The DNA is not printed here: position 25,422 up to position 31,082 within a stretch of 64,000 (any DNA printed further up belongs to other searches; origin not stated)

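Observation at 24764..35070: Seven-gene operon joining PspA/IM30 (ESCRT-III-like), a flotillin, an NfeD-like partner and a 1,786-aa AAA+ ATPase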

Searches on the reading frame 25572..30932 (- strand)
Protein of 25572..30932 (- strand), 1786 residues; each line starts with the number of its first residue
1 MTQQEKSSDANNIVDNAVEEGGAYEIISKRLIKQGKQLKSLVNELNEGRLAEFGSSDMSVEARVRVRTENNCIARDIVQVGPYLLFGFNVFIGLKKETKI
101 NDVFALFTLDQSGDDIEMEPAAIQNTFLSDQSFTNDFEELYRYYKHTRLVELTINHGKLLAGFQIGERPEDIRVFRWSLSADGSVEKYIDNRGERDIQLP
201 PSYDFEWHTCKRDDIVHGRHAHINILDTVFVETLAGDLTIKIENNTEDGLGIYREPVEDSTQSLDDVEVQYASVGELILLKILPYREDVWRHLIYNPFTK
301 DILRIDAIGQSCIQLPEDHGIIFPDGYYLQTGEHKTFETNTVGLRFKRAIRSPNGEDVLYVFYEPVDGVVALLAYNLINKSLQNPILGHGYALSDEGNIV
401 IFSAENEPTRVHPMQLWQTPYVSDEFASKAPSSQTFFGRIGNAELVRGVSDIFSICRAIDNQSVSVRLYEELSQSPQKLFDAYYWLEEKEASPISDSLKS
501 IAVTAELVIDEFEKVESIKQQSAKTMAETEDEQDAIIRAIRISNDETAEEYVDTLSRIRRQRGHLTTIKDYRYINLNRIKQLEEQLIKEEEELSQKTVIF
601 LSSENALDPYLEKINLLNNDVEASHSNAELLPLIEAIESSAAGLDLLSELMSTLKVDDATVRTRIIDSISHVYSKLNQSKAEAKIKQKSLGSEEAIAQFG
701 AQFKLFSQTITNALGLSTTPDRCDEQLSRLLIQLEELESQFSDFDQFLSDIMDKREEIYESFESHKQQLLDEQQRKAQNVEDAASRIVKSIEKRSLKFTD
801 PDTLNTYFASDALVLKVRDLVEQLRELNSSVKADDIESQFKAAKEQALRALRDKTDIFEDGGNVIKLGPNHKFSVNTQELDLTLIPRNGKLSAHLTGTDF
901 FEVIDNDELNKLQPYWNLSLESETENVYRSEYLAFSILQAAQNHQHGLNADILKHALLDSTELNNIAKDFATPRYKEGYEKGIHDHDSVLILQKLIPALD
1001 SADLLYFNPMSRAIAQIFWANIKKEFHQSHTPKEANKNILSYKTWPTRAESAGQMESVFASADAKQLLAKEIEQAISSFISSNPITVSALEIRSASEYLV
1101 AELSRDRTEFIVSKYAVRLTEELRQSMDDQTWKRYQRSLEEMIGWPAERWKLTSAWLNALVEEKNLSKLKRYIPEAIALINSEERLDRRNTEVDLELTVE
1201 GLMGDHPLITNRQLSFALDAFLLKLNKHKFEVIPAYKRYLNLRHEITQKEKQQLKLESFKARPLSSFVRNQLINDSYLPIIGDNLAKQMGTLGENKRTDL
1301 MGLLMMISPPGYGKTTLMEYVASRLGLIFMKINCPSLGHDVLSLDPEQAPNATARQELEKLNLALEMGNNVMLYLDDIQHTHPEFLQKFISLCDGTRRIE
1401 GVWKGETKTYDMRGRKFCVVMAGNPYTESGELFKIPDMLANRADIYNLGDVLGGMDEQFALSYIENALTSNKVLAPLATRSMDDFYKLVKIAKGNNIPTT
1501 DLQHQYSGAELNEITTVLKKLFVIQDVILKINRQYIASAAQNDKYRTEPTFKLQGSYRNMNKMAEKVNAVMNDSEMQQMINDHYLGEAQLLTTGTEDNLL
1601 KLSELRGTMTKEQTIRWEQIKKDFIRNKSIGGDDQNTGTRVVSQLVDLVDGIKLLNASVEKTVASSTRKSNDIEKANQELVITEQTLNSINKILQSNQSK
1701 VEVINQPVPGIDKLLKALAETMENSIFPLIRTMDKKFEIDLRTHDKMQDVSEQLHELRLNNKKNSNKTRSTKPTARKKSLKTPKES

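Call 3: search_protein_families(library=pfam, proteins=[window:25572-30932:-], max_evalue=0.01)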
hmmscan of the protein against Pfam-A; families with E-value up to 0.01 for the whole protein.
window:25572-30932:- (1786 aa): 5 families
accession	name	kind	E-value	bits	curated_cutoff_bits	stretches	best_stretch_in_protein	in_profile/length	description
PF12458.13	DUF3686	-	3.4e-201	669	25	1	38-484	2-448/448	ATPase involved in DNA repair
PF25472.1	DUF7902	-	5.2e-26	91.1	26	1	605-688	1-84/85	Domain of unknown function (DUF7902)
PF00004.35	AAA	-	1.5e-06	29.2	21.2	1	1305-1384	2-72/131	ATPase family associated with various cellular activities (AAA)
PF13401.12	AAA_22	-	9.6e-06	26.4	27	1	1302-1394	6-109/130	AAA domain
PF07728.20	AAA_5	-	2.4e-05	24.8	22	1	1304-1431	2-127/139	AAA domain (dynein-related subfamily)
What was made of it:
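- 25572..30932 (-): bacE: a 1,786-aa soluble protein. Domains are DUF3686 (aa 38-484, nt 29481-30821), DUF7902 (aa 605-688, nt 28869-29120), a long helical middle, and one MoxR/midasin-like AAA+ module (about aa 1290-1600, nt 26133-27065). Pfam (call 3).
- Checked: 25572-30932: DUF3686 (E 3e-201), DUF7902 and a single AAA module that matches AAA, AAA_22 and AAA_5 (call 3).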

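Call 4: search_protein_families(library=ncbifam, proteins=[window:25572-30932:-], max_evalue=0.01)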
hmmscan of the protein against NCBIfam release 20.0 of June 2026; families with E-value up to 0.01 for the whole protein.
window:25572-30932:- (1786 aa): 0 families

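Call 5: search_protein_families(library=padloc, proteins=[window:25572-30932:-], max_evalue=0.01)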
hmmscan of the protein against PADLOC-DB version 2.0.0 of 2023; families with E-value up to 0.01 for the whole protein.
window:25572-30932:- (1786 aa): 0 families

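Call 13: find_homologous_proteins(query=window:25572-30932:-, max_evalue=0.00001)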
Query window:25572-30932:- (1786 aa): 5076 proteins with E <= 0.00001 among 8000 candidates; the best 120 are listed.
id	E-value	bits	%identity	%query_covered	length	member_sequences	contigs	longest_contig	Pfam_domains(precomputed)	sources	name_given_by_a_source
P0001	0.0e+0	3971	100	100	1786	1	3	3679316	PF12458.14,PF00004.36,PF13401.13,PF07728.21,PF25472.2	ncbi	ncbi:MAG: DNA repair ATPase [Cellvibrionaceae bacterium]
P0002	0.0e+0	3550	88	100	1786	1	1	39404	PF12458.14,PF00004.36,PF13401.13,PF07728.21,PF25472.2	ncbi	ncbi:MAG: DNA repair ATPase [Cellvibrionaceae bacterium]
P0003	0.0e+0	3102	77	100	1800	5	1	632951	PF12458.14,PF00004.36,PF07728.21,PF25472.2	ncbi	ncbi:DNA repair ATPase [Aurantivibrio infirmus]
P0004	0.0e+0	2948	72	100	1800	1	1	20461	PF12458.14,PF00004.36,PF13401.13,PF07728.21,PF25472.2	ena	-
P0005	0.0e+0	2942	72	100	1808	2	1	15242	PF12458.14,PF00004.36,PF07728.21,PF25472.2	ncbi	-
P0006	0.0e+0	2901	71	100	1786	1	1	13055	PF12458.14,PF00004.36,PF13401.13,PF25472.2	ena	-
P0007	0.0e+0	2851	71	98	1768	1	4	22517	PF12458.14,PF00004.36,PF13401.13,PF07728.21,PF25472.2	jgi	-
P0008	0.0e+0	2851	71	98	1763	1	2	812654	PF12458.14,PF00004.36,PF13401.13,PF07728.21,PF25472.2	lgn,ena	-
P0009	0.0e+0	2841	70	98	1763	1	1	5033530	PF12458.14,PF00004.36,PF13401.13,PF07728.21,PF25472.2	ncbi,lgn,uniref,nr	ncbi:DNA repair ATPase [Teredinibacter sp. KSP-S5-2]|uniref:DNA repair ATPase n=1 Tax=Teredinibacter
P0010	0.0e+0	2840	71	98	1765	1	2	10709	PF12458.14,PF00004.36,PF13401.13,PF07728.21,PF25472.2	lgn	-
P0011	0.0e+0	2838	71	98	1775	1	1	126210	PF12458.14,PF00004.36,PF13401.13,PF25472.2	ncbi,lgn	-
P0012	0.0e+0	2834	71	98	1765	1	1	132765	PF12458.14,PF00004.36,PF13401.13,PF07728.21,PF25472.2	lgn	-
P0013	0.0e+0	2829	70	99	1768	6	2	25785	PF12458.14,PF00004.36,PF13401.13,PF07728.21,PF25472.2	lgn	-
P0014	0.0e+0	2829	71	98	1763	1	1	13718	PF12458.14,PF00004.36,PF13401.13,PF07728.21,PF25472.2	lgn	-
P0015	0.0e+0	2827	70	99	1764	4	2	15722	PF12458.14,PF00004.36,PF13401.13,PF07728.21,PF25472.2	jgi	-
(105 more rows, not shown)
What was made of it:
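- Closest known: Pseudomonas aeruginosa bacABCDEF operon. Different: The host is a marine-type Cellvibrionaceae MAG (call 13).
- The giant is 65-70% identical across whole families of Gammaproteobacteria (call 13). The Pfam DUF3686 description is 'ATPase involved in DNA repair', and NCBI names the protein 'DNA repair ATPase' (calls 3, 13).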

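Call 19: search_solved_structures(query=window:25572-30932:-, max_evalue=1)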
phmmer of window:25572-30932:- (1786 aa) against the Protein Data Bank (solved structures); distinct sequences matched with E-value up to 1: 1.
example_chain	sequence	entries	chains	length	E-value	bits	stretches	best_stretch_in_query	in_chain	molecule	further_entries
3m6a_A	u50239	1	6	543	0.7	10.3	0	1300-1334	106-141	ATP-dependent protease La 1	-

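Call 46: find_related_loci(query=A2, collection=genome_contigs, flank=10000)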
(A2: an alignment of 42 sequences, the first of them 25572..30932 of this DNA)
Query A2 (1786 aa) in genome_contigs; peptide patterns used: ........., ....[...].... (x = any residue, [..] = any of these).
600 stretches matched a pattern (row limit reached: there are more); 586 encode a relative of the query (tblastn E <= 1e-3); the best 80 are kept; 80 distinct loci.
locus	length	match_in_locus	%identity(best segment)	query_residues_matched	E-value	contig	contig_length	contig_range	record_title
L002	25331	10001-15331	65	7-1758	0e+0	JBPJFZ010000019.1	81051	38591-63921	Oleiphilaceae bacterium J1-3 NODE_19_length_81051_cov_40.9269, whole genome shotgun sequence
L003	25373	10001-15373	68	1-1758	0e+0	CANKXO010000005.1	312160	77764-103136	uncultured Pseudomonadales bacterium isolate 2-516-G.fasta genome assembly, contig: NODE_5, whole genome shotgun sequenc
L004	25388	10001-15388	65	11-1759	0e+0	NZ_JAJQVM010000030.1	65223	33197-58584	Marinibactrum halimedae strain NBRC 110095 Scaffold30_1, whole genome shotgun sequence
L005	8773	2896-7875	62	1-1658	0e+0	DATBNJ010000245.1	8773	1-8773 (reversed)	MAG TPA_asm: Marinagarivorans sp. isolate SMAG_U4021 k141_47016, whole genome shotgun sequence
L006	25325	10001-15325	89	1-1775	0e+0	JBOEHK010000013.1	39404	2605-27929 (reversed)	MAG: Cellvibrionaceae bacterium isolate PBSgam9 PBS13d_contig_374, whole genome shotgun sequence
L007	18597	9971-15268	64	1-1779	0e+0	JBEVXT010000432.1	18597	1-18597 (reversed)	MAG: Sedimenticola sp. isolate 1_1 TCF1 c_000000000148, whole genome shotgun sequence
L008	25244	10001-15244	56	1-1765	0e+0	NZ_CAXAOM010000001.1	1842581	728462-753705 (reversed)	Pseudomonas sp. EA_35y_Pfl2_R111 isolate PseudoSSchier:R111 EA_35y_Pfl2_R111_NODE_1_length-1, whole genome shotgun seque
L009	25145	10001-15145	56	1-1773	0e+0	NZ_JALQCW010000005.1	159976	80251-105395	Pseudomonas morbosilactucae strain MAFF 302030 302030_contig_5, whole genome shotgun sequence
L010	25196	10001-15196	56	1-1757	0e+0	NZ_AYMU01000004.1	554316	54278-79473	Pseudomonas sp. PH1b Contig4, whole genome shotgun sequence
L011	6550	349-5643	55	1-1758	0e+0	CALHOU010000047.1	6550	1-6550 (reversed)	MAG: uncultured Granulosicoccaceae bacterium isolate R3_Bin_Bin_131_1 genome assembly, contig: c_000000285058, whole gen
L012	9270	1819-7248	54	1-1774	0e+0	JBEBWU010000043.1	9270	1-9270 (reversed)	MAG: Entomomonas sp. isolate T2.bin.3 NODE_27757_length_9270_cov_4.034400, whole genome shotgun sequence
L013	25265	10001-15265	66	2-1758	0e+0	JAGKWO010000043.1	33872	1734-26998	MAG: Gammaproteobacteria bacterium isolate C7_D7_9 C7_D7_9_207, whole genome shotgun sequence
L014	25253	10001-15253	69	1-1757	0e+0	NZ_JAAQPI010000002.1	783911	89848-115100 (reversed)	Pseudomaricurvus alkylphenolicus strain KCTC 32386 Scaffold2_1, whole genome shotgun sequence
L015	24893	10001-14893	58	13-1655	0e+0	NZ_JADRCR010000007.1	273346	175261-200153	Limnobaculum allomyrinae strain BWR-B9 contig7, whole genome shotgun sequence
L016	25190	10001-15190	57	1-1757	0e+0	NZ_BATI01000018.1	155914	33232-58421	Aquipseudomonas alcaligenes NBRC 14159, whole genome shotgun sequence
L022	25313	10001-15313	60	5-1767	0e+0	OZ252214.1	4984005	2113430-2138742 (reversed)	MAG: Cellvibrionaceae bacterium isolate 55a8bffa-a2ad-4596-9e63-39a54d4c2177 genome assembly, chromosome: 1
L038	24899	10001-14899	55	10-1654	0e+0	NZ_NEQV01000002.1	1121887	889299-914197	Stenotrophomonas maltophilia strain EA1 Contig_2_consensus_ctg_8_1, whole genome shotgun sequence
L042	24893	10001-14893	52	10-1653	0e+0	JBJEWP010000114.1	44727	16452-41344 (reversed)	MAG: Stenotrophomonas sp. isolate LOHA01_bin.001 NODE_426_length_44727_cov_21.652646, whole genome shotgun sequence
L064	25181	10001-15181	44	1-1773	0e+0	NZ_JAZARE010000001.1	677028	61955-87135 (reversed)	Ideonella sp. BN130291 contig1, whole genome shotgun sequence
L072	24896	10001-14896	58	13-1656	0e+0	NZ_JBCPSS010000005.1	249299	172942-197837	Providencia sp. Je.9.19 NODE_5_length_249299_cov_38.832481, whole genome shotgun sequence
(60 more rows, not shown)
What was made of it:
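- The distribution across phyla is patchy (call 46).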

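Call 48: search_solved_structures(query=A2, max_evalue=0.01)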
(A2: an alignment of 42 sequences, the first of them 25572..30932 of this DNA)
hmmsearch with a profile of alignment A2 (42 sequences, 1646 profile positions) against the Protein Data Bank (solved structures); distinct sequences matched with E-value up to 0.01: 8.
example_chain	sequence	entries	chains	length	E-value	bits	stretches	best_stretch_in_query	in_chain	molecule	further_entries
9bji_A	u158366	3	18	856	0.0011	19.6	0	1281-1313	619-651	Nuclear valosin-containing protein-like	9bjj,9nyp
1ixr_C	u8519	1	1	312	0.0022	18.6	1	1280-1314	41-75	RuvB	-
1ixs_B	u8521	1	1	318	0.0022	18.5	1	1280-1314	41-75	RuvB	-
8efv_D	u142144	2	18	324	0.0023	18.5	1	1280-1314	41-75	Holliday junction ATP-dependent DNA helicase RuvB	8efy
1hqc_A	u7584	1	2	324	0.0023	18.5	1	1280-1314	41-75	RUVB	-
7swl_A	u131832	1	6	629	0.0026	18.3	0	1247-1313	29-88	Rix7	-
9dx3_A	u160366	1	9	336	0.0031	18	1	1273-1314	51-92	Holliday junction branch migration complex subunit RuvB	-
9dx4_A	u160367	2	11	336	0.0033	18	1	1273-1314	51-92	Holliday junction branch migration complex subunit RuvB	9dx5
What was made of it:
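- The weak profile hits to RuvB are confined to the Walker A region (call 48).
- Tried and rejected: A full-length family profile found only Walker-A-level matches to NVL, RuvB and Rix7 (call 48).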
